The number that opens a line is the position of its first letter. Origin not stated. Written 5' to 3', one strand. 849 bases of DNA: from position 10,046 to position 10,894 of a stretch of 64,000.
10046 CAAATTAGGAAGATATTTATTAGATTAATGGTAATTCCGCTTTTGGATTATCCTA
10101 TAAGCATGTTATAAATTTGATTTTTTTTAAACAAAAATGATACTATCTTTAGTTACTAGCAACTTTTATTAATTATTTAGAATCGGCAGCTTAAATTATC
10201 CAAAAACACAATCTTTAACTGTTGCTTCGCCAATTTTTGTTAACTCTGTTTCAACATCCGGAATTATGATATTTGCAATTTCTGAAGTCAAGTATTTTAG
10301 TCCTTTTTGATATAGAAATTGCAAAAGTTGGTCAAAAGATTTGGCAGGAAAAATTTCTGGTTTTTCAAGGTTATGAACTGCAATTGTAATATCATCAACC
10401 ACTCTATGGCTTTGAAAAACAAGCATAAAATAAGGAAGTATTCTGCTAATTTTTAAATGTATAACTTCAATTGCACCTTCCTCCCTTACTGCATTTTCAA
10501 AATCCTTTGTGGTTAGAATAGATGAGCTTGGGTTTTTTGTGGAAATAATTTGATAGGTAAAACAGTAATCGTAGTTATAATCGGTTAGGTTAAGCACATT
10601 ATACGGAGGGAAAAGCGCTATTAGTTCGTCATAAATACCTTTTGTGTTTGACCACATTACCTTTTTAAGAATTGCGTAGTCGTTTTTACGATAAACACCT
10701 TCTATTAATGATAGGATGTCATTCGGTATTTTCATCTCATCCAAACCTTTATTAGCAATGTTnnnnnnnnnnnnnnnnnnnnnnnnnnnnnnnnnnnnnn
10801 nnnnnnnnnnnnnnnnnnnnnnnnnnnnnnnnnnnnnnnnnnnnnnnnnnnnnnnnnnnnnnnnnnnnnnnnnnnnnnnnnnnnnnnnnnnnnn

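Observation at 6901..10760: AT-rich island of small orphan ORFs including an Imm22-like gene: candidate orphan-immunity (acquired interbacterial defence-like) array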

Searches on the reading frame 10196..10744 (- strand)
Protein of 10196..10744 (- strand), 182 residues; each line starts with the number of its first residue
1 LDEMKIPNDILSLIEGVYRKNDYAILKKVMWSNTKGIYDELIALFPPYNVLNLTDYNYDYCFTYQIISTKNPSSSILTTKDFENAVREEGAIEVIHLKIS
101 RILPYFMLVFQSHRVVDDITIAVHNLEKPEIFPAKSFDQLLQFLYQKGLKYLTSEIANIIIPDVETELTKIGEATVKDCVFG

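Call 3: search_protein_families(library=pfam, proteins=[window:10196-10744:-], max_evalue=1)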
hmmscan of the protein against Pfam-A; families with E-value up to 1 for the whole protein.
window:10196-10744:- (182 aa): 1 family
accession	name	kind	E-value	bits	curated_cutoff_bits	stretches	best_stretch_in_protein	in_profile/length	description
PF08892.16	YqcI_YcgG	-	0.14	12.4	27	1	98-120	131-153/211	YqcI/YcgG family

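Call 6: search_protein_families(library=ncbifam, proteins=[window:10196-10744:-], max_evalue=0.1)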
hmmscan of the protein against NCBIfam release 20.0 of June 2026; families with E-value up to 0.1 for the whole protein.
window:10196-10744:- (182 aa): 0 families

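Call 29: find_homologous_proteins(query=window:10196-10744:-, max_evalue=0.001)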
Query window:10196-10744:- (182 aa): 1 proteins with E <= 0.001 among 45 candidates.
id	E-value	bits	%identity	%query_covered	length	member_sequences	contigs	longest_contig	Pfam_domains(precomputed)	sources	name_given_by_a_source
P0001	2.4e-113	394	100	98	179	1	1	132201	-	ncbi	-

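Call 30: find_encoding_contigs(protein=P0001, flank=10000, max_places=5)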
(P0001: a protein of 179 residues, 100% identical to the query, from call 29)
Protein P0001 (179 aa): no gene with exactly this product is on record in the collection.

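Call 32: list_cluster_members(proteins=[P0001, window:7304-7888:+, window:7989-8360:+, window:7995-8360:+, window:8004-8360:+, window:9698-10021:+, window:9077-9637:+, window:8733-9038:+, window:6922-7113:+, window:10766-11464:-])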
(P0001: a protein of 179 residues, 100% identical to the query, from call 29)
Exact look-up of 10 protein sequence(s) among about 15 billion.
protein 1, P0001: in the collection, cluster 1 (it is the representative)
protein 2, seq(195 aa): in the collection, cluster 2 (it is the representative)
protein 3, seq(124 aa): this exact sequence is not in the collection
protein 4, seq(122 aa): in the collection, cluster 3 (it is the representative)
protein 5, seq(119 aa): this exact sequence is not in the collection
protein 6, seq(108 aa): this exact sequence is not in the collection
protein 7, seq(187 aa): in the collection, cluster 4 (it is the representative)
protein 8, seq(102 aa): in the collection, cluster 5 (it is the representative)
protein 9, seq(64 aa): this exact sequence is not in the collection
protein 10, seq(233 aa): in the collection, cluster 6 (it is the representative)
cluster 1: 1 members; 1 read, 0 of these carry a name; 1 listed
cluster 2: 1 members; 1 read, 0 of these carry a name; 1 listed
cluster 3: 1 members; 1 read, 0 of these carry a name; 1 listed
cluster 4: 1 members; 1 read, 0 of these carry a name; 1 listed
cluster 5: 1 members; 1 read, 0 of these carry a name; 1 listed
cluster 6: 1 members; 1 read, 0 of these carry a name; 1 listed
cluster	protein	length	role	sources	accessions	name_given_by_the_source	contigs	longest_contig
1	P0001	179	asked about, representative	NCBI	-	-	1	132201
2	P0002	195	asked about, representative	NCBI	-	-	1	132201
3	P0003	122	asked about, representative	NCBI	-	-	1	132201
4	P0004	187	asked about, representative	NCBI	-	-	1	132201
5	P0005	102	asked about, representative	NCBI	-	-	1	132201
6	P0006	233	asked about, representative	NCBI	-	-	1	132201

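Call 42: search_protein_families(library=padloc, proteins=[window:10196-10744:-], max_evalue=0.01)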
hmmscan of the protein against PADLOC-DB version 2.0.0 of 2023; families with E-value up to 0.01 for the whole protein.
window:10196-10744:- (182 aa): 0 families

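Call 44: find_homologous_proteins(query=P0003, max_evalue=0.001)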
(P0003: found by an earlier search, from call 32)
Query P0003 (122 aa): 34 proteins with E <= 0.001 among 39 candidates.
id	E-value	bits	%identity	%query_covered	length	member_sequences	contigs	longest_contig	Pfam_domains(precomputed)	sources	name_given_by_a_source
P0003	1.6e-77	276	100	100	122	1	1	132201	PF14112.12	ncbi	-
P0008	5.3e-48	181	67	100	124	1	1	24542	PF14112.12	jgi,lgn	jgi:hypothetical protein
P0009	9.2e-47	177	69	100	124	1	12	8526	PF14112.12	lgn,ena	-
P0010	9.9e-46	173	68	100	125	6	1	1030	PF14112.12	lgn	-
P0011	5.3e-42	161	63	100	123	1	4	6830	PF14112.12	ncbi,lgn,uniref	ncbi:immunity 22 family protein [Zobellia laminariae]|uniref:immunity 22 family protein n=1 Tax=Zobe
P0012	2.6e-40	156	58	100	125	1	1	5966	PF14112.12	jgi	jgi:hypothetical protein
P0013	1.0e-39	154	58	100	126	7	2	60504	PF14112.12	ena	-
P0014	1.3e-38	150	58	100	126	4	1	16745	PF14112.12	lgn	-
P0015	9.8e-38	147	60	100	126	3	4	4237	PF14112.12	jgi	jgi:Immunity protein 22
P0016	2.1e-36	143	56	100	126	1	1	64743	PF14112.12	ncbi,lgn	-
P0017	2.5e-35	140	56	100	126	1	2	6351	PF14112.12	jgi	jgi:hypothetical protein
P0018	2.9e-35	139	56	100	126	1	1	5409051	PF14112.12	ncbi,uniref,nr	ncbi:immunity 22 family protein [Flavobacterium sp. N502540]|uniref:immunity 22 family protein n=1 T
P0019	1.3e-34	137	55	100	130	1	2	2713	PF14112.12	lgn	-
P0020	2.0e-34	137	52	100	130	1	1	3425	PF14112.12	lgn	-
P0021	2.2e-34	137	55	100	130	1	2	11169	PF14112.12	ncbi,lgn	-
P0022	1.9e-33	134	52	100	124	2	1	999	PF14112.12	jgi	jgi:hypothetical protein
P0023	2.3e-33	133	53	100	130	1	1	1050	PF14112.12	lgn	-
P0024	3.8e-33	133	53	100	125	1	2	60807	PF14112.12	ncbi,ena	-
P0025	1.9e-32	130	52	100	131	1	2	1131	PF14112.12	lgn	-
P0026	1.9e-31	127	51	99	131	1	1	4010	PF14112.12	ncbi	-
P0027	9.7e-29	118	50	100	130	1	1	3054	PF14112.12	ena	-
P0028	1.3e-28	118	48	100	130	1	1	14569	PF14112.12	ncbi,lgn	ncbi:immunity 22 family protein [Lacinutrix salivirga]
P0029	1.7e-26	111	47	100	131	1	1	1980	PF14112.12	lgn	-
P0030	9.3e-26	109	45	97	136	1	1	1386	PF14112.12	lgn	-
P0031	1.1e-25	108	47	98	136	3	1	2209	PF14112.12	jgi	jgi:hypothetical protein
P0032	2.4e-24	104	44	98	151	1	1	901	PF14112.12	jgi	jgi:hypothetical protein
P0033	4.6e-23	100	44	98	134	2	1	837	PF14112.12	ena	-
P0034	5.4e-22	97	42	98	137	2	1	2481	PF14112.12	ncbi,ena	-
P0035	1.1e-21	96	42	93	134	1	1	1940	PF14112.12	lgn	-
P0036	1.0e-20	92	43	95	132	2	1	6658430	PF14112.12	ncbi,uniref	ncbi:immunity 22 family protein [Pseudomonas asplenii]|uniref:immunity 22 family protein n=1 Tax=Pse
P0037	1.2e-19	89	43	93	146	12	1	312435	PF14112.12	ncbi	-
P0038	1.6e-19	89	42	95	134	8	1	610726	PF14112.12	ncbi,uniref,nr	ncbi:immunity 22 family protein [Pseudomonas gingeri]|uniref:immunity 22 family protein n=1 Tax=Pseu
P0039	4.2e-17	81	40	91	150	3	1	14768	PF14112.12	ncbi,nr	ncbi:hypothetical protein BHC44_05870 [Snodgrassella alvi]|nr:hypothetical protein BHC44_05870 [Snod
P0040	4.1e-16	77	39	91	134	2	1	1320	PF14112.12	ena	-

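Call 45: find_encoding_contigs(protein=P0008, flank=8000, max_places=2)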
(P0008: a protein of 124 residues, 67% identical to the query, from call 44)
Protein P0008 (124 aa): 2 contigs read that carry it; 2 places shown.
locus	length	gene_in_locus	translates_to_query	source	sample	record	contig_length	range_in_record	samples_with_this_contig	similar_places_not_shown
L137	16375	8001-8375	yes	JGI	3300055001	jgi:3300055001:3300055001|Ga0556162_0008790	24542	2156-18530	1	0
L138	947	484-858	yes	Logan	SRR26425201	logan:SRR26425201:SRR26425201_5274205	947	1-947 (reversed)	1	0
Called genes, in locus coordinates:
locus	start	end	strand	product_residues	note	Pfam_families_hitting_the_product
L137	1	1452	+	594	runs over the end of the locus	PF05954:Phage_GPD (faint), PF04717:Phage_base_V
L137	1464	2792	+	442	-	-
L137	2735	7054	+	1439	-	PF20148:DUF6531, PF25023:TEN_YD-shell, PF05593:RHS_repeat, PF25023:TEN_YD-shell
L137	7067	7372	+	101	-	-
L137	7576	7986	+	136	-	-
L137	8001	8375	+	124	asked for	PF14112:DUF4284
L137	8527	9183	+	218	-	-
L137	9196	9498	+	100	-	-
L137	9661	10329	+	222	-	PF13151:DUF3990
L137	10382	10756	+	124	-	-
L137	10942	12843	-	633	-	-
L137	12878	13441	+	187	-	PF14124:DUF4291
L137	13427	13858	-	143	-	-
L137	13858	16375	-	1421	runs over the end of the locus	PF07591:PT-HINT (weak)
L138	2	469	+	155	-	?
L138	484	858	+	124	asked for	PF14112:DUF4284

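Call 46: find_encoding_contigs(protein=P0018, flank=8000, max_places=2)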
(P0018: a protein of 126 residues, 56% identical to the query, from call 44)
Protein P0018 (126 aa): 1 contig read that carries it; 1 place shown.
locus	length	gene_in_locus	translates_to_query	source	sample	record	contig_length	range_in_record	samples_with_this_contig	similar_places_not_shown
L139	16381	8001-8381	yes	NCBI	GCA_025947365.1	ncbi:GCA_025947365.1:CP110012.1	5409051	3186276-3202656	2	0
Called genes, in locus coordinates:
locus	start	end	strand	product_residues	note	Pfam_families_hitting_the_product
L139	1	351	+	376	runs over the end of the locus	PF01527:HTH_Tnp_1 (faint), PF13022:HTH_Tnp_1_2 (faint), PF13551:HTH_29 (faint), PF13276:HTH_21 (weak), PF00665:rve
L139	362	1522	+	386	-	PF01527:HTH_Tnp_1 (weak), PF13384:HTH_23 (faint), PF13518:HTH_28 (faint), PF13276:HTH_21, PF00665:rve, PF13683:rve_3, PF13333:rve_2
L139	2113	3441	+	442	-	-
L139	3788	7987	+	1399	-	PF20148:DUF6531, PF25023:TEN_YD-shell (weak), PF05593:RHS_repeat (weak)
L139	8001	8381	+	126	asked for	PF14112:DUF4284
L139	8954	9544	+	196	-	PF00239:Resolvase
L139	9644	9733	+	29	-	-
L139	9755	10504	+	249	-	PF18863:AbiJ_NTD4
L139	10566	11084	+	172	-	-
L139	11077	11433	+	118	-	-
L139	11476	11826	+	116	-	-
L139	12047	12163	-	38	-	-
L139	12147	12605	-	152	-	-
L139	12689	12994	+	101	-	PF12844:HTH_19 (weak), PF13560:HTH_31 (weak), PF01381:HTH_3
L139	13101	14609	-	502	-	PF00239:Resolvase, PF07508:Recombinase (weak)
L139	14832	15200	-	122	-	PF12680:SnoaL_2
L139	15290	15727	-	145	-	-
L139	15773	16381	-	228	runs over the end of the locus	PF12746:GNAT_acetyltran (weak), PF00583:Acetyltransf_1, PF13673:Acetyltransf_10 (weak), PF08445:FR47, PF13508:Acetyltransf_7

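Call 47: find_encoding_contigs(protein=P0013, flank=8000, max_places=2)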
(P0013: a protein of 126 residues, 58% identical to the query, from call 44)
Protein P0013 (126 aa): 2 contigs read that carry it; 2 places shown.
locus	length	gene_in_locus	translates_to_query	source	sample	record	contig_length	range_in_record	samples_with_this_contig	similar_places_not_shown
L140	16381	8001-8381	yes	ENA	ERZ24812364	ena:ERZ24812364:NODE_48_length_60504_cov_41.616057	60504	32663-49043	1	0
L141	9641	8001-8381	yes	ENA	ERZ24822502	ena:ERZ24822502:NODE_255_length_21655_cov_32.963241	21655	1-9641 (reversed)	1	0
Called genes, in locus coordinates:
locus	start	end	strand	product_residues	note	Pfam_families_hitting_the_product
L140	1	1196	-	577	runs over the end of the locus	PF13454:NAD_binding_9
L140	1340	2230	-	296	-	PF01370:Epimerase (weak), PF05368:NmrA, PF13460:NAD_binding_10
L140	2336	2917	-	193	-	PF00027:cNMP_binding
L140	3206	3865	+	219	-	PF02517:Rce1-like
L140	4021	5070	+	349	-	PF04041:Glyco_hydro_130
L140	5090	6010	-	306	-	PF13650:Asp_protease_2 (weak), PF13975:gag-asp_proteas (faint)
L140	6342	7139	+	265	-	-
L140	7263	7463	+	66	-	-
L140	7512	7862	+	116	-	PF15595:Imm51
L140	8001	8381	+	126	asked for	PF14112:DUF4284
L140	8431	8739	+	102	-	-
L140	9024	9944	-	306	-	PF05721:PhyH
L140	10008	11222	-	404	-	PF13650:Asp_protease_2 (faint)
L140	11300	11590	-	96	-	-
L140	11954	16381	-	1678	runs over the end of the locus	PF21831:DUF6891, PF09346:SMI1_KNR4, PF14568:SUKH_6, PF24880:DUF7738, PF21832:DUF6892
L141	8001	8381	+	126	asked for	PF14112:DUF4284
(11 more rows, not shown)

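Call 51: find_encoding_contigs(protein=P0016, flank=8000, max_places=2)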
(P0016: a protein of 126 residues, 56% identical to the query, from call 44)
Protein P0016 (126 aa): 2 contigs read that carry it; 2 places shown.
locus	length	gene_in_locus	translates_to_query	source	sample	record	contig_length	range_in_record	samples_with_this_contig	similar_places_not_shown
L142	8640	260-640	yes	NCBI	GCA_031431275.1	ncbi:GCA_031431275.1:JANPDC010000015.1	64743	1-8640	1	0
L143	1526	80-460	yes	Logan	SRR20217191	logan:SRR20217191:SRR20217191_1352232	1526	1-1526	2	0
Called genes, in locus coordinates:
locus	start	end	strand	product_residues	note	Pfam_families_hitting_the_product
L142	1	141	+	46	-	?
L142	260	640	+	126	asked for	PF14112:DUF4284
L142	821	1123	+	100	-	-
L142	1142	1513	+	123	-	-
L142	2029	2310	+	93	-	-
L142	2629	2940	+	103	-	-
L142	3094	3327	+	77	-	-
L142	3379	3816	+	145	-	-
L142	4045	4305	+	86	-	-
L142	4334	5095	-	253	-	PF00005:ABC_tran, PF13304:AAA_21 (faint)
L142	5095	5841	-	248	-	PF02405:MlaE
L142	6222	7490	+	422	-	PF00082:Peptidase_S8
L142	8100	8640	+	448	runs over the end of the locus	PF05922:Inhibitor_I9, PF00082:Peptidase_S8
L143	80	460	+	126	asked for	PF14112:DUF4284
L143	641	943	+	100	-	-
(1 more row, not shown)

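Call 52: find_encoding_contigs(protein=P0024, flank=8000, max_places=2)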
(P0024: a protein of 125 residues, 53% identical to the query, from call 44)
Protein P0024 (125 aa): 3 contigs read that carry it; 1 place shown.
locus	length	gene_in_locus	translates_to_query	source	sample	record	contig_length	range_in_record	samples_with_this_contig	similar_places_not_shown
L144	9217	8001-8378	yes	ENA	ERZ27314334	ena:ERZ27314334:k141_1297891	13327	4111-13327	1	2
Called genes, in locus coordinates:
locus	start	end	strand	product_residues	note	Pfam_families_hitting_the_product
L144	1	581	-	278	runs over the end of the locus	PF13568:OMP_b-brl_2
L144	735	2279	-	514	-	-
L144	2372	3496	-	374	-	-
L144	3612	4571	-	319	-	-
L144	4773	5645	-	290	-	PF12784:PDDEXK_2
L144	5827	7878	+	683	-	PF02518:HATPase_c, PF00204:DNA_gyraseB, PF01751:Toprim, PF00986:DNA_gyraseB_C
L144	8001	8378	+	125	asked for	PF14112:DUF4284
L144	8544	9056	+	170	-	PF01300:Sua5_yciO_yrdC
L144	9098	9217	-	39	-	?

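Call 53: find_encoding_contigs(protein=P0009, flank=8000, max_places=3)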
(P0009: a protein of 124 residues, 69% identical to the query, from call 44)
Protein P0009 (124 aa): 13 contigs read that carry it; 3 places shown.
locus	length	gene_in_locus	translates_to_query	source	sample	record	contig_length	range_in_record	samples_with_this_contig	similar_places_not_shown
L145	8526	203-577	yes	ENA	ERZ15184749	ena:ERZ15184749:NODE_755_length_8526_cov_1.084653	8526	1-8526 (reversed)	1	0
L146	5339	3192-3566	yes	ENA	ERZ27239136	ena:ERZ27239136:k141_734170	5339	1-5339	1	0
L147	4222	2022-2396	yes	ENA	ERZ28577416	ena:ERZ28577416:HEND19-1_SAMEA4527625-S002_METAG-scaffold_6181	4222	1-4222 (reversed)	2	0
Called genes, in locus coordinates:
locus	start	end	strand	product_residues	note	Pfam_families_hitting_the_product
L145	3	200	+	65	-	?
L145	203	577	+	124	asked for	PF14112:DUF4284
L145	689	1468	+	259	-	PF25023:TEN_YD-shell (weak), PF15653:Tox-URI2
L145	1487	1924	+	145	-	PF15571:Imm44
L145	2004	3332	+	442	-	PF05593:RHS_repeat (faint), PF25023:TEN_YD-shell, PF03527:RHS (weak), PF14412:AHH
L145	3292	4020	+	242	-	-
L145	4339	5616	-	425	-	PF00665:rve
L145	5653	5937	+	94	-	-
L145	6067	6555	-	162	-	PF22548:AEP-TOTE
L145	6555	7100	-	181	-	-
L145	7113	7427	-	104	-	-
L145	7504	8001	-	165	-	-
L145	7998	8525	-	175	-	?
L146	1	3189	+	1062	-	?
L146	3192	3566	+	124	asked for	PF14112:DUF4284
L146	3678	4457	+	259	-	PF25023:TEN_YD-shell (weak), PF15653:Tox-URI2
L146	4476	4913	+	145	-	PF15571:Imm44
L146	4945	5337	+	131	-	?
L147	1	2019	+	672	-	?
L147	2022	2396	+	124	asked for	PF14112:DUF4284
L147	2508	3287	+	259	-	PF25023:TEN_YD-shell (weak), PF15653:Tox-URI2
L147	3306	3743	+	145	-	PF15571:Imm44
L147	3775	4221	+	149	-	?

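Call 56: search_protein_families(library=pfam, proteins=[L137:7576-7986:+, L139:7208-7987:+, L146:2410-3189:+, L137:7067-7372:+, L137:8527-9183:+, L137:9196-9498:+, L137:10382-10756:+, L140:6342-7139:+, L140:8431-8739:+, L137:1464-2792:+], max_evalue=0.1)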
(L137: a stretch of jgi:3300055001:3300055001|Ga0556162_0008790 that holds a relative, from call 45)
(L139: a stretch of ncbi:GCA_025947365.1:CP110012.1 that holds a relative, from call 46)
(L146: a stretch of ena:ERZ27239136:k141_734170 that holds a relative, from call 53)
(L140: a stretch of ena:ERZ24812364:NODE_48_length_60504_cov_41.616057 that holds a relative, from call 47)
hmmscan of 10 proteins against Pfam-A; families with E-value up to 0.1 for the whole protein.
L137:7576-7986:+ (136 aa): 0 families

L139:7208-7987:+ (259 aa): 1 family
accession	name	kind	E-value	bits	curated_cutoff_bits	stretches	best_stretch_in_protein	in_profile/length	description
PF03527.20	RHS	-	3.8e-05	23.9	27.9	1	30-60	6-36/38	RHS protein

L146:2410-3189:+ (259 aa): 2 families
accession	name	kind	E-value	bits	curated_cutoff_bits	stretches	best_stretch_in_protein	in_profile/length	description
PF03527.20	RHS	-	6.3e-06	26.4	27.9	1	30-60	6-36/38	RHS protein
PF20749.2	DUF6833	-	0.081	13.1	26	0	206-235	27-57/57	Domain of unknown function (DUF6833)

L137:7067-7372:+ (101 aa): 0 families

L137:8527-9183:+ (218 aa): 2 families
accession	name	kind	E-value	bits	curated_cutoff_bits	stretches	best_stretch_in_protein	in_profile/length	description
PF02267.23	Rib_hydrolayse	-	6.6e-05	22.8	25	1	91-190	64-175/241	ADP-ribosyl cyclase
PF17780.6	OCRE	-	0.021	15.3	24.7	1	14-43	12-43/52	OCRE domain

L137:9196-9498:+ (100 aa): 1 family
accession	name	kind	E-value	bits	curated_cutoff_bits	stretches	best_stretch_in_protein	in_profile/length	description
PF15603.11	Imm74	-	0.051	14.1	27.1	1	50-85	33-71/80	Immunity protein 74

L137:10382-10756:+ (124 aa): 0 families

L140:6342-7139:+ (265 aa): 0 families

L140:8431-8739:+ (102 aa): 1 family
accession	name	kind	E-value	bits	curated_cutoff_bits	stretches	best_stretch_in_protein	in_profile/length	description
PF15565.11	Imm30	-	0.06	13.9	27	1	16-97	8-92/98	Immunity protein 30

L137:1464-2792:+ (442 aa): 0 families

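Call 59: search_solved_structures(query=L137:7576-7986:+, max_evalue=10, show_alignments=2)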
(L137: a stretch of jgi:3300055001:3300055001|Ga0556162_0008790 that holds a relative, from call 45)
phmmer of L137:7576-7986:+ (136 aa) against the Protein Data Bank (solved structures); distinct sequences matched with E-value up to 10: 0.

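Call 60: search_solved_structures(query=P0003, max_evalue=10, show_alignments=2)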
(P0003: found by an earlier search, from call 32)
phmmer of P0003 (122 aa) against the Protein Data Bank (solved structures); distinct sequences matched with E-value up to 10: 1.
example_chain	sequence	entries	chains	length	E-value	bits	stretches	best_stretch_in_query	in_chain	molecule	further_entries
2op5_A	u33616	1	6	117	0.18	15.5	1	13-60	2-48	hypothetical protein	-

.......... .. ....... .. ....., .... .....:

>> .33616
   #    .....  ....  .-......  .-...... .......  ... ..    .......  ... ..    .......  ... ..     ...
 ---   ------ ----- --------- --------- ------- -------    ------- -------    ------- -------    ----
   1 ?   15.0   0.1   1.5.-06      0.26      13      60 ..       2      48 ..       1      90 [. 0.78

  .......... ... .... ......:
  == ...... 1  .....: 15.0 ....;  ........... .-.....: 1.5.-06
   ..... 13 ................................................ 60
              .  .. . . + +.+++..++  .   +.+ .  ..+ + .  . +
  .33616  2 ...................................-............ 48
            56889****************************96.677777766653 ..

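Call 72: predict_structure(protein=P0001)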
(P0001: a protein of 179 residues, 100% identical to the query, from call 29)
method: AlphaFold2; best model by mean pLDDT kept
length: 179 residues; sequences in the alignment: 1
mean_pLDDT: 35.6   pTM: 0.31
mean pLDDT of the five models: 35.6, 35.2, 30.8, 30.4, 29.7
residues with pLDDT >= 90: 0; 70-90: 0; 50-70: 15; < 50: 164
segments of 3 or more residues with pLDDT < 50: 1-132, 148-179
pLDDT, mean of each block of 10 residues (from residue 1): 26 30 32 31 31 29 32 32 36 35 39 37 42 55 53 39 34 27
secondary structure, 60 per line:
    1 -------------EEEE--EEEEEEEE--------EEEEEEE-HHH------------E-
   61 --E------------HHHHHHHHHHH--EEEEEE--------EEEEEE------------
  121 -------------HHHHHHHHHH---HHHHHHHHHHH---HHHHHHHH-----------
elements in order: E14-17 E20-27 E36-42 H76-86 E89-94 E103-108 H134-143 H147-157 H161-168

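Call 74: find_encoding_contigs(protein=P0014, flank=8000, max_places=2)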
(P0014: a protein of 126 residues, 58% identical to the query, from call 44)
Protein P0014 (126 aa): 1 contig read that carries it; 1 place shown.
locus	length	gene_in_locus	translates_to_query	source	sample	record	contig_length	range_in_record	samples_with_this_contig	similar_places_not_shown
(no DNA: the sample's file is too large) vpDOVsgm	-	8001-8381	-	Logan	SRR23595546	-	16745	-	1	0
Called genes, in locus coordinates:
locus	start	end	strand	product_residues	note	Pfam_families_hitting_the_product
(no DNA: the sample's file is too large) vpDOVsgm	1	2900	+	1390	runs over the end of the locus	PF20148:DUF6531, PF25023:TEN_YD-shell (weak), PF05593:RHS_repeat (weak), PF25023:TEN_YD-shell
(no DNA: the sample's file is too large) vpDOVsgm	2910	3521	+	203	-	-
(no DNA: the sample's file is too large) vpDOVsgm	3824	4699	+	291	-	PF25019:LRR_R13L1-DRL21 (faint), PF12799:LRR_4 (faint)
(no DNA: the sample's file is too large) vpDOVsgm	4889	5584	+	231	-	PF26977:DUF8309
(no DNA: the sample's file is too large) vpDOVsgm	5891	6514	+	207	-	-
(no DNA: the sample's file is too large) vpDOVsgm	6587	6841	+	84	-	-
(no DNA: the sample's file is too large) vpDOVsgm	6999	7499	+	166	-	PF15428:Imm26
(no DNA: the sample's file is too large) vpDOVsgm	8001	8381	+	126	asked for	PF14112:DUF4284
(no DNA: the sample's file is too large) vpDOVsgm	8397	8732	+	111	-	-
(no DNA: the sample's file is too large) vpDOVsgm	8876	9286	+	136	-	-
